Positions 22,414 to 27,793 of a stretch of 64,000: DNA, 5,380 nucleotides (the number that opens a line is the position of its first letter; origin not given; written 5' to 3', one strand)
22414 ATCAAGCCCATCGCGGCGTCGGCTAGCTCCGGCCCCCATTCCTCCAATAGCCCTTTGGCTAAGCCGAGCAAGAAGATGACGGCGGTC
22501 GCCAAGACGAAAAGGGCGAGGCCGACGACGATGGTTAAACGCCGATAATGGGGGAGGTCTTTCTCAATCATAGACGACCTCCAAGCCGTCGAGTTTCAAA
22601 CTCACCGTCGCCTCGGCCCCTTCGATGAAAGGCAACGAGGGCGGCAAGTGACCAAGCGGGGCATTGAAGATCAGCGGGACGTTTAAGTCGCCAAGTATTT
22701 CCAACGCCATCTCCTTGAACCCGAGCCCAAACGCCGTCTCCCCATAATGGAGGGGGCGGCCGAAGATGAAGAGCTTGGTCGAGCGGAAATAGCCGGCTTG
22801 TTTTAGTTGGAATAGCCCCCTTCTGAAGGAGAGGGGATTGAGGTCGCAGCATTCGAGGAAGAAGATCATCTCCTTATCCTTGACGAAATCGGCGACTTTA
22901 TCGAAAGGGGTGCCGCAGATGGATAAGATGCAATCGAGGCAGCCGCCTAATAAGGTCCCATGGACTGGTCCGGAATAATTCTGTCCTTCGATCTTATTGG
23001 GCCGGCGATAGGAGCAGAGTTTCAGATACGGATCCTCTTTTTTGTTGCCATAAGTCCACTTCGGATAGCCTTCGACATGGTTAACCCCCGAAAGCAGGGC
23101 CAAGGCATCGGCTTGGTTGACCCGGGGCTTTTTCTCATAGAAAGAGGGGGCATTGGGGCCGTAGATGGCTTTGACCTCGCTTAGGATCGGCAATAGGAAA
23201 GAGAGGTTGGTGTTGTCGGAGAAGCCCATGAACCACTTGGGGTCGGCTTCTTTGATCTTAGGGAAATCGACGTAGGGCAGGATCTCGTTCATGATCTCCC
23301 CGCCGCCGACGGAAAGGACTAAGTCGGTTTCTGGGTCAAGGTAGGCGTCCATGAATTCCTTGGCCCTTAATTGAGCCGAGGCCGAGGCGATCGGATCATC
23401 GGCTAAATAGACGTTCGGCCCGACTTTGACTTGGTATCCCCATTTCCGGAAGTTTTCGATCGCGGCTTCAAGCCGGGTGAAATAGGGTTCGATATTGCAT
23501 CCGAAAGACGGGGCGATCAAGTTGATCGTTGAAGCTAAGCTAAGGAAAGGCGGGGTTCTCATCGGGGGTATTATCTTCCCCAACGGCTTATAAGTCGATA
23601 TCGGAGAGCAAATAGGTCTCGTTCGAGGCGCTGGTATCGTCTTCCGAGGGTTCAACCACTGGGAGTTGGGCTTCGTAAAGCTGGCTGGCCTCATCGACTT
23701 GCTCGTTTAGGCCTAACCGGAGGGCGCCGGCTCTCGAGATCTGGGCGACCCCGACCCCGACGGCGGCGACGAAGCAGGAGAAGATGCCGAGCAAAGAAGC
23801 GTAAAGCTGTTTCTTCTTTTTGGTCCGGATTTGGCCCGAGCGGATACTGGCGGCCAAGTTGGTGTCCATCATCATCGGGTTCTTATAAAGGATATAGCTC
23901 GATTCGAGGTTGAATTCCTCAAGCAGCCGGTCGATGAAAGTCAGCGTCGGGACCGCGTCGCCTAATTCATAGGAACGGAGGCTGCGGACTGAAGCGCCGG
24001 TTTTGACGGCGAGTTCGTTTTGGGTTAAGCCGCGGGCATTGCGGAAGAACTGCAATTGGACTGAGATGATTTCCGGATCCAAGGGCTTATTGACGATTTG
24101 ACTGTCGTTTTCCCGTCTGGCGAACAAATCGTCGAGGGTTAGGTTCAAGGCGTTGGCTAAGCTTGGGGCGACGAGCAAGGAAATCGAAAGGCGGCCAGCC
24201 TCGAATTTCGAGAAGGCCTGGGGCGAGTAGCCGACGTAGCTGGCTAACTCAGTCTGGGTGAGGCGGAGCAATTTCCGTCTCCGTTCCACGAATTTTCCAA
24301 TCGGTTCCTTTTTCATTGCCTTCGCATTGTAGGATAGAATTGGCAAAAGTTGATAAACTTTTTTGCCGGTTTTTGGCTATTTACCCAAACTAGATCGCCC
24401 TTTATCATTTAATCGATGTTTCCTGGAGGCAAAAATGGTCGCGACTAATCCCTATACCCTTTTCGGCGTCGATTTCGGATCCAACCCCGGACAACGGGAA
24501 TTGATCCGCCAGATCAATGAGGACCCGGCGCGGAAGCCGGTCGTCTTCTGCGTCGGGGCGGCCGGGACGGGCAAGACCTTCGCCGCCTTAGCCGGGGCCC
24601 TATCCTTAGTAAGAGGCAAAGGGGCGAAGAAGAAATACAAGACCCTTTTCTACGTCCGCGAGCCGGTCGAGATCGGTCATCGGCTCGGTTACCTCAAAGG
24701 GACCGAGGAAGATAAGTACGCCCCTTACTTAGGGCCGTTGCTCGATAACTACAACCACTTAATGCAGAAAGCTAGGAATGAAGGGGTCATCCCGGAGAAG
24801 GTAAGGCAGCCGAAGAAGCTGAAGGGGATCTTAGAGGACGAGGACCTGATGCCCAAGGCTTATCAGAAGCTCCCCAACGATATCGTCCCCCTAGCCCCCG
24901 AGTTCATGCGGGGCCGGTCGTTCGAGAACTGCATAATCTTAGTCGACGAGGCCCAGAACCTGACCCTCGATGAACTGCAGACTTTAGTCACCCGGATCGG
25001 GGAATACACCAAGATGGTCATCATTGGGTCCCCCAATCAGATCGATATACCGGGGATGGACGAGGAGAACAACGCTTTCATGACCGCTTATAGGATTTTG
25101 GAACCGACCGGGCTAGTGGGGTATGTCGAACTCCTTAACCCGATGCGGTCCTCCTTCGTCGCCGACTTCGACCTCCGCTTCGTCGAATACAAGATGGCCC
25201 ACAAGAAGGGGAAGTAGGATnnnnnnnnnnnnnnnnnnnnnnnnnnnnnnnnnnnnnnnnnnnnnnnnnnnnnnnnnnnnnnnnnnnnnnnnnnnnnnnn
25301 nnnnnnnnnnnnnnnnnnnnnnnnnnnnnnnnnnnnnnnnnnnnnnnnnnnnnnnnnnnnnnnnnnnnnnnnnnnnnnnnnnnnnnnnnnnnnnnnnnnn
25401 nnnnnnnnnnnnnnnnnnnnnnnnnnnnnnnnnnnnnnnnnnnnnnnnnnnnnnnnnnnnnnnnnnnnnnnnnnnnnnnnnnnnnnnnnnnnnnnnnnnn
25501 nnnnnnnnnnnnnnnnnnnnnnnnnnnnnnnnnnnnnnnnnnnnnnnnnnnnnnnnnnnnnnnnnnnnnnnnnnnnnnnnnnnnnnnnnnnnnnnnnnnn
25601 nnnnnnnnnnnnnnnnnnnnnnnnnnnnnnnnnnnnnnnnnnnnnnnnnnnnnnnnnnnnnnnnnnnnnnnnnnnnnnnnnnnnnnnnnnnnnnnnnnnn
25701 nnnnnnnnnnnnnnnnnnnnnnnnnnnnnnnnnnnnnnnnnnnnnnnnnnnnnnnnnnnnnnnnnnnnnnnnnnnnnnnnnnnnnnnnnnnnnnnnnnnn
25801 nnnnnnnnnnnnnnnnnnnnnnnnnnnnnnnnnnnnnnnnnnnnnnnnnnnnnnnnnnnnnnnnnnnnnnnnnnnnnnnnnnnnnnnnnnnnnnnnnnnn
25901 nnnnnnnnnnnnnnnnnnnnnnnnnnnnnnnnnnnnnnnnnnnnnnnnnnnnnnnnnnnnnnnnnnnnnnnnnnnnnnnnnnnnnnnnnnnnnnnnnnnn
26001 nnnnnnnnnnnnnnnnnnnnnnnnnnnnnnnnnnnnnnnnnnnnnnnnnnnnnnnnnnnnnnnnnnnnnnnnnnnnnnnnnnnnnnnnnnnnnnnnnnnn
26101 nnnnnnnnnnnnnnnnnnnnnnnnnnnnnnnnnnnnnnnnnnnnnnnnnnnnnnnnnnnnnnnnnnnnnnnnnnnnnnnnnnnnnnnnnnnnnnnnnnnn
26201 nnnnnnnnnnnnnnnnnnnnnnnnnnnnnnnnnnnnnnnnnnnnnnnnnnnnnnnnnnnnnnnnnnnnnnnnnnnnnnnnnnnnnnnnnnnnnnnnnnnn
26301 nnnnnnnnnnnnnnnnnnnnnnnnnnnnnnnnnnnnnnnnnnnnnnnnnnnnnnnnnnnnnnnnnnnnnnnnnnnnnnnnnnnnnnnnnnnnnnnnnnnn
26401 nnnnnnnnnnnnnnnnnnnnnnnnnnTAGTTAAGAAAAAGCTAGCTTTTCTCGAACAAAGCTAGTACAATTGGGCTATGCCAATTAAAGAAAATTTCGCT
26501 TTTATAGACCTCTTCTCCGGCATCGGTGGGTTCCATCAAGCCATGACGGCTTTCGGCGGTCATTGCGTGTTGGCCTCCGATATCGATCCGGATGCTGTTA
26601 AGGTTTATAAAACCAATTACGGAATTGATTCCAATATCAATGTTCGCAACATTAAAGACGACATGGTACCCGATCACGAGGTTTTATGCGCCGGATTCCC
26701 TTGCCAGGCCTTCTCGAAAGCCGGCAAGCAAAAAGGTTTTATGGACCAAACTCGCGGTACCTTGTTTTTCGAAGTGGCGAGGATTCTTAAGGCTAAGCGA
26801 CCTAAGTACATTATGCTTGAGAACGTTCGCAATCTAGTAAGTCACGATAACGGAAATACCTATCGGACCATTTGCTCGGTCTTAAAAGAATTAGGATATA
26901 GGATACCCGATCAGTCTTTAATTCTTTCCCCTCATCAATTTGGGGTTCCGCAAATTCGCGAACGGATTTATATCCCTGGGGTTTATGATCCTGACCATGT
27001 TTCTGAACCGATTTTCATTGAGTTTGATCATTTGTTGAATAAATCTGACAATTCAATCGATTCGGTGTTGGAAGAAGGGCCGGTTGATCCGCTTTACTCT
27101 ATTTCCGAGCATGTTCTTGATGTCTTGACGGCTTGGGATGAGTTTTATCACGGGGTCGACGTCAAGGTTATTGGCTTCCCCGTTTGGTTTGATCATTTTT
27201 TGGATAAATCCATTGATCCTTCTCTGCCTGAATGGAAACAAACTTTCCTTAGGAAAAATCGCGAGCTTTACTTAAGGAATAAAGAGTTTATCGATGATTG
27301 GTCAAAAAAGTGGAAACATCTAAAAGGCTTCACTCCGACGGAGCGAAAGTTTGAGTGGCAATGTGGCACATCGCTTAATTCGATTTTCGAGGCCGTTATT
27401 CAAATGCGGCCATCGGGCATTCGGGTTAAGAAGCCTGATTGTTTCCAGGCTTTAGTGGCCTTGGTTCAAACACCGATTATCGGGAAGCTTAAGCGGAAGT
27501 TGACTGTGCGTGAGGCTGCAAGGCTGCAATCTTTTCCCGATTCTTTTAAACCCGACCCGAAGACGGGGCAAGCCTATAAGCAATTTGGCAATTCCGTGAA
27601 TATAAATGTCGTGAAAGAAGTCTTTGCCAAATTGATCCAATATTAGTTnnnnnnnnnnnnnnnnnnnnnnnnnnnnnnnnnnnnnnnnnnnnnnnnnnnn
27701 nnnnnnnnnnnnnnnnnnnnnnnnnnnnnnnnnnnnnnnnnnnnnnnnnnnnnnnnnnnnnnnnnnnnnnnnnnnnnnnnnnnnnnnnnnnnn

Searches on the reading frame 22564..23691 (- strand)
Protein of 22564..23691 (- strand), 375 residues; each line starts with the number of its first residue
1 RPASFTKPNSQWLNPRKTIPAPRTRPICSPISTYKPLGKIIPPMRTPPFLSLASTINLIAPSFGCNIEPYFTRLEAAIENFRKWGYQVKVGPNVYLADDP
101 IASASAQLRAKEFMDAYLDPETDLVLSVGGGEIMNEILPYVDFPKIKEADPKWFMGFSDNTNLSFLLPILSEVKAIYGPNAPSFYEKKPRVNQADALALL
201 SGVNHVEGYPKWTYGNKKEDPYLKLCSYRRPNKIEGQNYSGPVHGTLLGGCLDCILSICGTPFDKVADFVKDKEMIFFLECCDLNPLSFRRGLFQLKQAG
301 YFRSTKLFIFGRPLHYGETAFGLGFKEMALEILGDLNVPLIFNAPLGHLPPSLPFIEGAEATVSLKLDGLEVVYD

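Call 32: search_protein_families(library=pfam, proteins=[window:22564-23691:-], max_evalue=0.001)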
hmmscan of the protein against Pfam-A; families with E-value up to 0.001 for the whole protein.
window:22564-23691:- (375 aa): 2 families
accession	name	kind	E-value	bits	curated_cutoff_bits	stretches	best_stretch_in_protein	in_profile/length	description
PF02016.21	Peptidase_S66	-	3.4e-29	101.9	25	1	56-177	1-120/121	LD-carboxypeptidase N-terminal domain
PF17676.7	Peptidase_S66C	-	1.5e-19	71.2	23.7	1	245-363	2-120/120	LD-carboxypeptidase C-terminal domain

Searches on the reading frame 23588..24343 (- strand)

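Call 32: search_protein_families(library=pfam, proteins=[window:23588-24343:-], max_evalue=0.001)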
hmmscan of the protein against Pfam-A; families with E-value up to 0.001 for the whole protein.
window:23588-24343:- (251 aa): 5 families
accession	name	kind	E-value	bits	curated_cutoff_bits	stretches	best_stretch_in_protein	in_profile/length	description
PF01381.28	HTH_3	-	3.1e-20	72.4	23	2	20-73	2-55/55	Helix-turn-helix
PF13560.12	HTH_31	-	6.9e-16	58.8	27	2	96-142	5-52/64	Helix-turn-helix domain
PF12844.13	HTH_19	-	5.9e-09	36.1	30.2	1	98-152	5-59/64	Helix-turn-helix domain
PF15731.11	MqsA_antitoxin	-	7.8e-07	29.7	30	0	16-54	71-109/131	Antitoxin component of bacterial toxin-antitoxin system, MqsA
PF13443.12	HTH_26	-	3.3e-06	27.7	22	0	27-75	10-59/63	Cro/C1-type HTH DNA-binding domain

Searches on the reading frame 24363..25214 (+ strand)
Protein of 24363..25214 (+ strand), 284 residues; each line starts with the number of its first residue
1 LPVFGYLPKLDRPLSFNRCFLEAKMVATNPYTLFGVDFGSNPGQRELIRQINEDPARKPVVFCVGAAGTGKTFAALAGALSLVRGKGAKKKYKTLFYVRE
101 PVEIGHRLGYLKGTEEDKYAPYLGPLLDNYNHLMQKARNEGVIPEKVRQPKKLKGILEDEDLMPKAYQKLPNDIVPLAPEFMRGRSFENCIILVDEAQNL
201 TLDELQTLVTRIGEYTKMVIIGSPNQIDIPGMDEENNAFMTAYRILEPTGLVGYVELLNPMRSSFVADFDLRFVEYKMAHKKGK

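Call 32: search_protein_families(library=pfam, proteins=[window:24363-25214:+], max_evalue=0.001)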
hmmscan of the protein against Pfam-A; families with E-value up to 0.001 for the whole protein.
window:24363-25214:+ (284 aa): 7 families
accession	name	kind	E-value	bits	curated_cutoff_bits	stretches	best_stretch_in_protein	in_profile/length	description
PF02562.22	PhoH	-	1.1e-39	136.6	27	1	41-257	6-186/205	PhoH-like protein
PF13604.12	AAA_30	-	1e-06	29.1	27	0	41-74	3-34/191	AAA domain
PF13245.12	AAA_19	-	2e-06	28.5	25.1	0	185-227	87-129/134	AAA domain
PF13401.12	AAA_22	-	2e-05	25.3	27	0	187-224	84-124/130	AAA domain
PF25199.1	nSTAND_NTPase5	-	0.00011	22.5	34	0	46-89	27-67/145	Novel STAND NTPase 5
PF00580.27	UvrD-helicase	-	0.00081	19.6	23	0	143-226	172-250/271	UvrD/REP helicase N-terminal domain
PF13481.12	AAA_25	-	0.00098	19.2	27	0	57-98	32-79/195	AAA domain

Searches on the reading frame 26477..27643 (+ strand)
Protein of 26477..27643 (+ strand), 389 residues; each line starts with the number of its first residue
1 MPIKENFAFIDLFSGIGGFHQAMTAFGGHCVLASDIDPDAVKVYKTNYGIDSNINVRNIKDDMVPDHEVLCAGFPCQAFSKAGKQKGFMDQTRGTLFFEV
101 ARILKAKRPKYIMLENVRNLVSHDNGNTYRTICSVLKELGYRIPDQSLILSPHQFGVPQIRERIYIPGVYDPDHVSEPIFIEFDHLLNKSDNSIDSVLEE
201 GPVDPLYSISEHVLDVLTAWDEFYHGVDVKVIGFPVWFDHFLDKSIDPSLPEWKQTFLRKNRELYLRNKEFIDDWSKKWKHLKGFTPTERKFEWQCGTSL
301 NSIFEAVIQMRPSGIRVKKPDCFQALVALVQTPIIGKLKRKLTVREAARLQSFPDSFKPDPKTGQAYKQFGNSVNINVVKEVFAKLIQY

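Call 32: search_protein_families(library=pfam, proteins=[window:26477-27643:+], max_evalue=0.001)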
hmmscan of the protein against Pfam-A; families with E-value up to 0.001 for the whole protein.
window:26477-27643:+ (389 aa): 1 family
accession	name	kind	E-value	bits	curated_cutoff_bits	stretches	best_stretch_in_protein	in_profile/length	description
PF00145.23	DNA_methylase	-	4.9e-79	266.5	22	1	7-387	1-323/324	C-5 cytosine-specific DNA methylase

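Call 63: search_protein_families(library=ncbifam, proteins=[window:26477-27643:+], max_evalue=1e-10)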
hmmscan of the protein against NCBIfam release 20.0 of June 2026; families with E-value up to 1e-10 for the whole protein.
window:26477-27643:+ (389 aa): 2 families
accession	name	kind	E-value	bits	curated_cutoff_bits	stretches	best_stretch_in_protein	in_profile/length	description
TIGR00675.1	dcm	superfamily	6.2e-80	269.3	100.65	1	9-386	1-329/329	DNA (cytosine-5-)-methyltransferase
NF007772.0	PRK10458.1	subfamily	1.5e-47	162.2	710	1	5-169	87-286/472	DNA cytosine methylase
